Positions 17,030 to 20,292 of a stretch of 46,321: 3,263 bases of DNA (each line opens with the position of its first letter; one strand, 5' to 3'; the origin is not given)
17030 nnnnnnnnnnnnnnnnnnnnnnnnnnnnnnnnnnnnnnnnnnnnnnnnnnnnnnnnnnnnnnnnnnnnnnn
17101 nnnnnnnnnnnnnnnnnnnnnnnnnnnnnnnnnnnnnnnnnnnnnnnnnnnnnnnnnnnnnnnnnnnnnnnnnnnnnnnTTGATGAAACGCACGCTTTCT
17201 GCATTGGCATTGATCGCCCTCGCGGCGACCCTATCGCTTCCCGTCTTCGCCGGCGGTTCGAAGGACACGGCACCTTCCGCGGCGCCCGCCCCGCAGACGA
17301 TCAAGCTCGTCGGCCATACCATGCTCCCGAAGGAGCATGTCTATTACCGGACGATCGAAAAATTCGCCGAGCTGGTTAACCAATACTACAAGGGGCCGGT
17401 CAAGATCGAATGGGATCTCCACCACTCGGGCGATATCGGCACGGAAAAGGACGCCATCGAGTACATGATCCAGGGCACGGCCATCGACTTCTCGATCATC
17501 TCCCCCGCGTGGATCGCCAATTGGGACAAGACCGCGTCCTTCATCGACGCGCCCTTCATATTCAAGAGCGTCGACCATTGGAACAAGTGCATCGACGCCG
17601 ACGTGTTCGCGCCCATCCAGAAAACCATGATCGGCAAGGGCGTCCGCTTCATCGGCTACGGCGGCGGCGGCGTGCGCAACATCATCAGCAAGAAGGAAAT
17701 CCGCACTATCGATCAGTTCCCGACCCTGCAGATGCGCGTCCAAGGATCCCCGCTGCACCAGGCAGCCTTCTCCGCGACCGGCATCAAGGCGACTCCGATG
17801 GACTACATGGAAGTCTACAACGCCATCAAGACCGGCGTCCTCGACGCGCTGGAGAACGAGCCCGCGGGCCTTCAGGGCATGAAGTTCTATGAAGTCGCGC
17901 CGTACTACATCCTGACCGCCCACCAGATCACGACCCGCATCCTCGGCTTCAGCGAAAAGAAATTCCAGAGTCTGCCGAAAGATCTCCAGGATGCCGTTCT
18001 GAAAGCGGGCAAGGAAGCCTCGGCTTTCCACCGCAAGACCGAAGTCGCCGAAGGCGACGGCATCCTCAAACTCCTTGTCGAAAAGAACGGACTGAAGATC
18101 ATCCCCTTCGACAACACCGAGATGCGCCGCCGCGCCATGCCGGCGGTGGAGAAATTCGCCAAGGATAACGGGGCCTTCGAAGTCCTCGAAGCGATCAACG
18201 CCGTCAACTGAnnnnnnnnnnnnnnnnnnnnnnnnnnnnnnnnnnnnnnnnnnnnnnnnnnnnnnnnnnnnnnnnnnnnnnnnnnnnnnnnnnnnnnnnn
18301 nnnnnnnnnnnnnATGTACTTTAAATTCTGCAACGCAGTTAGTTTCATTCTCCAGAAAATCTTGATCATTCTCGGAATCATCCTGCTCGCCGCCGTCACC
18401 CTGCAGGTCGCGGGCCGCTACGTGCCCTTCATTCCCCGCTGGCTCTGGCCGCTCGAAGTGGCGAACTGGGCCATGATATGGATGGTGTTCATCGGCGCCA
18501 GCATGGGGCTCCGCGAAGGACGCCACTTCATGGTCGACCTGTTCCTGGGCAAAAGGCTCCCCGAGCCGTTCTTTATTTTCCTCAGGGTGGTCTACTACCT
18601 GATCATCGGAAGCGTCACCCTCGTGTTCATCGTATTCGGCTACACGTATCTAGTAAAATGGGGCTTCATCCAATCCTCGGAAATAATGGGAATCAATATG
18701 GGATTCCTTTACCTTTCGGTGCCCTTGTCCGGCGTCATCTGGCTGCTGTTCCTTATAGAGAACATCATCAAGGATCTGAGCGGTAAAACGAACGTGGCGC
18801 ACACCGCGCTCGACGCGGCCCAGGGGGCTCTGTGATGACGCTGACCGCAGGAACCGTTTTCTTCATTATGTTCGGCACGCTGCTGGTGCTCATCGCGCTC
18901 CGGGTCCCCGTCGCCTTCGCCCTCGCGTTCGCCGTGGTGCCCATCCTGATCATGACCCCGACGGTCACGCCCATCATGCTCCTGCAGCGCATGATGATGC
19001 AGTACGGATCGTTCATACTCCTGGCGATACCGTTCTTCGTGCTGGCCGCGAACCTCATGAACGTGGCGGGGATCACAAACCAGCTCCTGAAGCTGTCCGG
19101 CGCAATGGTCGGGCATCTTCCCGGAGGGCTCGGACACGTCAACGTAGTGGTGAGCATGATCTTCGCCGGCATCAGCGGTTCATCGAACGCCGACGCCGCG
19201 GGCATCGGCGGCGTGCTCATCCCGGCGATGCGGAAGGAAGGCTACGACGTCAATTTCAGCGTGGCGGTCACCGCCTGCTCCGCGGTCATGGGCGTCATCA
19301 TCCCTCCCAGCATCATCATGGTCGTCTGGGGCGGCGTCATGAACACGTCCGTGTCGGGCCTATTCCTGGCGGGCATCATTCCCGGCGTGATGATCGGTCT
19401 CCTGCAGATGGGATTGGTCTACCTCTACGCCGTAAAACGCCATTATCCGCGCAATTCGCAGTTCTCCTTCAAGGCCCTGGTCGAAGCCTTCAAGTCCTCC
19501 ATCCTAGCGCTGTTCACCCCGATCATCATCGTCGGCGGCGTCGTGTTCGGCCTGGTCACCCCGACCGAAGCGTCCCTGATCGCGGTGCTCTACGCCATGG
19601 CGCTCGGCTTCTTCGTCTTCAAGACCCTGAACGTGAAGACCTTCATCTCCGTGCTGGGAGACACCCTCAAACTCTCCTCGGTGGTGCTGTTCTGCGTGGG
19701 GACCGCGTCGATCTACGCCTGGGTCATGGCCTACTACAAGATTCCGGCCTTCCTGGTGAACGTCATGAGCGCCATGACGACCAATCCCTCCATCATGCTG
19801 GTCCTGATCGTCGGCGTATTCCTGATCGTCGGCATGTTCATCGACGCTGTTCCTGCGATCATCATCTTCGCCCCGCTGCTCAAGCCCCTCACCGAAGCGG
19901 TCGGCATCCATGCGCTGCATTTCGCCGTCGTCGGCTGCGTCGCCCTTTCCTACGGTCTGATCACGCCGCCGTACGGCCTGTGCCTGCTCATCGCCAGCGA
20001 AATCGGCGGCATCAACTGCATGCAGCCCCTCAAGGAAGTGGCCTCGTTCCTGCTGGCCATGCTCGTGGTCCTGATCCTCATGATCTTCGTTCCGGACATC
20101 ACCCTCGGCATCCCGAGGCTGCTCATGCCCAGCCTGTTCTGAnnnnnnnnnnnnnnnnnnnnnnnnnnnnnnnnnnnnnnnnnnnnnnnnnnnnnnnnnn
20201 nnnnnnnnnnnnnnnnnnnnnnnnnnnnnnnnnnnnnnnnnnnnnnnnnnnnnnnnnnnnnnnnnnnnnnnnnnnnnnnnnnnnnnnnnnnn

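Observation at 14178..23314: TRAP-linked CoA-transferase / crotonase / shikimate-dehydrogenase-family cluster with a divergent LacI, MaoC dehydratase and aminotransferase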

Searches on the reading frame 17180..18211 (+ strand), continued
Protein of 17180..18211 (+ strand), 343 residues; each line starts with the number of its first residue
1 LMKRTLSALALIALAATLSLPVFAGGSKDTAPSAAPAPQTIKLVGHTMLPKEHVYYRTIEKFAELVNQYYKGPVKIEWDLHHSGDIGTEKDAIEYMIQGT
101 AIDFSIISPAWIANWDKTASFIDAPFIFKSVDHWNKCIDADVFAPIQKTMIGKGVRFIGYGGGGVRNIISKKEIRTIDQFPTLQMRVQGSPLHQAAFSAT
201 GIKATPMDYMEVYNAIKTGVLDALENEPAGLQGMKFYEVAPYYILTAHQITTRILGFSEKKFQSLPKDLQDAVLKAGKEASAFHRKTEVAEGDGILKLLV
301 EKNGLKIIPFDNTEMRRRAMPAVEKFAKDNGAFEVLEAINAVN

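Call 92: fold_search(model_id=the predicted structure, library=pdb)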
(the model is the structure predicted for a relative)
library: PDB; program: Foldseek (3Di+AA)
matches with E <= 10: 1176; with E <= 0.001: 804
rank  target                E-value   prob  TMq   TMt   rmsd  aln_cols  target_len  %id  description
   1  4ovp_B                1.0e-32  1.00  0.80  0.90   2.3       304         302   39  CRYSTAL STRUCTURE OF A TRAP PERIPLASMIC SOLUTE BINDING PROTEIN FROM SULFITOBACTER sp. NAS-14.1, TARGET EFI-510292, WIT (released 2014-01-08)
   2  4ovp_A                1.1e-32  1.00  0.80  0.88   2.4       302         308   39  CRYSTAL STRUCTURE OF A TRAP PERIPLASMIC SOLUTE BINDING PROTEIN FROM SULFITOBACTER sp. NAS-14.1, TARGET EFI-510292, WIT (released 2014-01-08)
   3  4pf8_B                1.6e-25  1.00  0.77  0.87   2.8       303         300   28  CRYSTAL STRUCTURE OF A TRAP PERIPLASMIC SOLUTE BINDING PROTEIN FROM SULFITOBACTER sp. NAS-14.1 (TARGET EFI-510299) WIT (released 2014-05-14)
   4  2cex_D                2.5e-25  1.00  0.78  0.86   2.9       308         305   26  Structure of a sialic acid binding protein (SiaP) in the presence of the sialic acid acid analogue Neu5Ac2en (released 2006-05-15)
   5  2cex_A                2.8e-25  1.00  0.78  0.87   2.7       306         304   26  Structure of a sialic acid binding protein (SiaP) in the presence of the sialic acid acid analogue Neu5Ac2en (released 2006-05-15)
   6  2cey                  3.0e-25  1.00  0.79  0.88   2.6       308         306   26  Apo Structure of SiaP (released 2006-05-15)
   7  2v4c                  4.0e-25  1.00  0.75  0.82   3.2       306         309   26  Structure of sialic acid binding protein (SiaP) in the presence of KDN (released 2010-03-31)
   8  4mnp                  4.7e-25  1.00  0.75  0.84   3.2       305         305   24  Structure of the Sialic Acid Binding Protein from Fusobacterium Nucleatum subsp. nucleatum ATCC 25586 (released 2014-07-09)
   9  2xwo                  5.9e-25  1.00  0.75  0.82   3.3       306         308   27  SiaP R147E mutant in complex with sialylamide (released 2011-11-16)
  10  2cex_C                6.3e-25  1.00  0.76  0.86   2.8       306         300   26  Structure of a sialic acid binding protein (SiaP) in the presence of the sialic acid acid analogue Neu5Ac2en (released 2006-05-15)
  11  8cp7                  6.3e-25  1.00  0.75  0.82   3.3       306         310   26  Structure of the disulfide-locked substrate binding protein HiSiaP. (released 2023-12-27)
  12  2wyk                  7.4e-25  1.00  0.75  0.82   3.3       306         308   27  SiaP in complex with Neu5Gc (released 2011-01-26)
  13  2xwk                  8.3e-25  1.00  0.75  0.83   3.2       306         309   26  SiaP R147A mutant in complex with Neu5Ac (released 2011-11-23)
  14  2cex_B                8.8e-25  1.00  0.77  0.85   3.0       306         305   26  Structure of a sialic acid binding protein (SiaP) in the presence of the sialic acid acid analogue Neu5Ac2en (released 2006-05-15)
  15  3b50                  9.4e-25  1.00  0.75  0.82   3.2       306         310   26  Structure of H. influenzae sialic acid binding protein bound to Neu5Ac. (released 2007-11-13)
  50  9dsy                  2.4e-22  1.00  0.76  0.85   3.3       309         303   23  Crystal Structure of C4-Dicarboxylate-Binding Periplasmic Protein (PA5167) of Tripartite ATP-independent Periplasmic Tra (released 2024-10-09)
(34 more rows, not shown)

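Call 99: search_protein_families(library=ncbifam, proteins=[L107:8297-9232:-], max_evalue=1e-20)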
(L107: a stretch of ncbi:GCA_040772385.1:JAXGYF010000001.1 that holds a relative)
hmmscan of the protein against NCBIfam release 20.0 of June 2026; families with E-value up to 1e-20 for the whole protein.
L107:8297-9232:- (311 aa): 0 families

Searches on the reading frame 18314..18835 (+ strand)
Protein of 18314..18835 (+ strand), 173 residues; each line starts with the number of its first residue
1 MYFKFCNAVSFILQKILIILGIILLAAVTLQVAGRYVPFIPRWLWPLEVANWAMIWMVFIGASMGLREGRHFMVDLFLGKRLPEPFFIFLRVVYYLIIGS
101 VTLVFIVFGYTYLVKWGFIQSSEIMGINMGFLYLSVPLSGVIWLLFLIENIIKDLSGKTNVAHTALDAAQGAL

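Call 5: search_protein_families(library=pfam, proteins=[window:18314-18835:+])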
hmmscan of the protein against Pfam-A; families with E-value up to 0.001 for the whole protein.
window:18314-18835:+ (173 aa): 1 family
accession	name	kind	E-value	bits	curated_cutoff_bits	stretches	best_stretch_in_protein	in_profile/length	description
PF04290.18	DctQ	-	7.2e-24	84.6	28.3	1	25-155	2-130/132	Tripartite ATP-independent periplasmic transporters, DctQ component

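Call 6: search_protein_families(library=ncbifam, proteins=[window:18314-18835:+])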
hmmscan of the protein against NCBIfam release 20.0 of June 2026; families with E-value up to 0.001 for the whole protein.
window:18314-18835:+ (173 aa): 0 families

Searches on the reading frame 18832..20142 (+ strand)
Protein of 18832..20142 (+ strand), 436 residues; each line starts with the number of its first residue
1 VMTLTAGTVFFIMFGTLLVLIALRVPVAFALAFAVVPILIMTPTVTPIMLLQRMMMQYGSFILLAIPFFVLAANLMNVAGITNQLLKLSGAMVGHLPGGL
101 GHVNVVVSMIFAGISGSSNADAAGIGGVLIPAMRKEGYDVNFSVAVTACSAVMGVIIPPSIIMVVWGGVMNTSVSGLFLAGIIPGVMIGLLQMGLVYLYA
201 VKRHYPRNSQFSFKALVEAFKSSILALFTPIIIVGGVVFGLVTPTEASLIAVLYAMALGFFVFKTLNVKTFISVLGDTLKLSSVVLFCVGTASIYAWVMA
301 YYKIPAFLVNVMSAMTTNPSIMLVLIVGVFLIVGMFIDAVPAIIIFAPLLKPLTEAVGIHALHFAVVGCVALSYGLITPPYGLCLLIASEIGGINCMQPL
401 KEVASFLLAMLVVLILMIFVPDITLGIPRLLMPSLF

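Call 5: search_protein_families(library=pfam, proteins=[window:18832-20142:+])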
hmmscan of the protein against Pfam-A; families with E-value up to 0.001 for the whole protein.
window:18832-20142:+ (436 aa): 1 family
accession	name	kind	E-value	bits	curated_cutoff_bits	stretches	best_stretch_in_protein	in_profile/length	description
PF06808.19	DctM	-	7.3e-104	348.3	23.8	1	14-423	1-413/413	Tripartite ATP-independent periplasmic transporter, DctM component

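Call 6: search_protein_families(library=ncbifam, proteins=[window:18832-20142:+])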
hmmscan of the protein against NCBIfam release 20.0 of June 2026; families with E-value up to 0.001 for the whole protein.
window:18832-20142:+ (436 aa): 3 families
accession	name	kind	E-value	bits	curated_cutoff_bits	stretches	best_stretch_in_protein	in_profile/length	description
TIGR00786.1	dctM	subfamily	2e-113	379.2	268.45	1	25-428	2-405/405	TRAP transporter large permease subunit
NF011634.1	PRK15060.1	equivalog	1.1e-74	252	800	1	11-424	4-417/425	2,3-diketo-L-gulonate TRAP transporter large permease YiaN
TIGR02123.1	TRAP_fused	subfamily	7.8e-17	61.2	320.65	1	17-424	116-535/615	TRAP transporter fused permease subunit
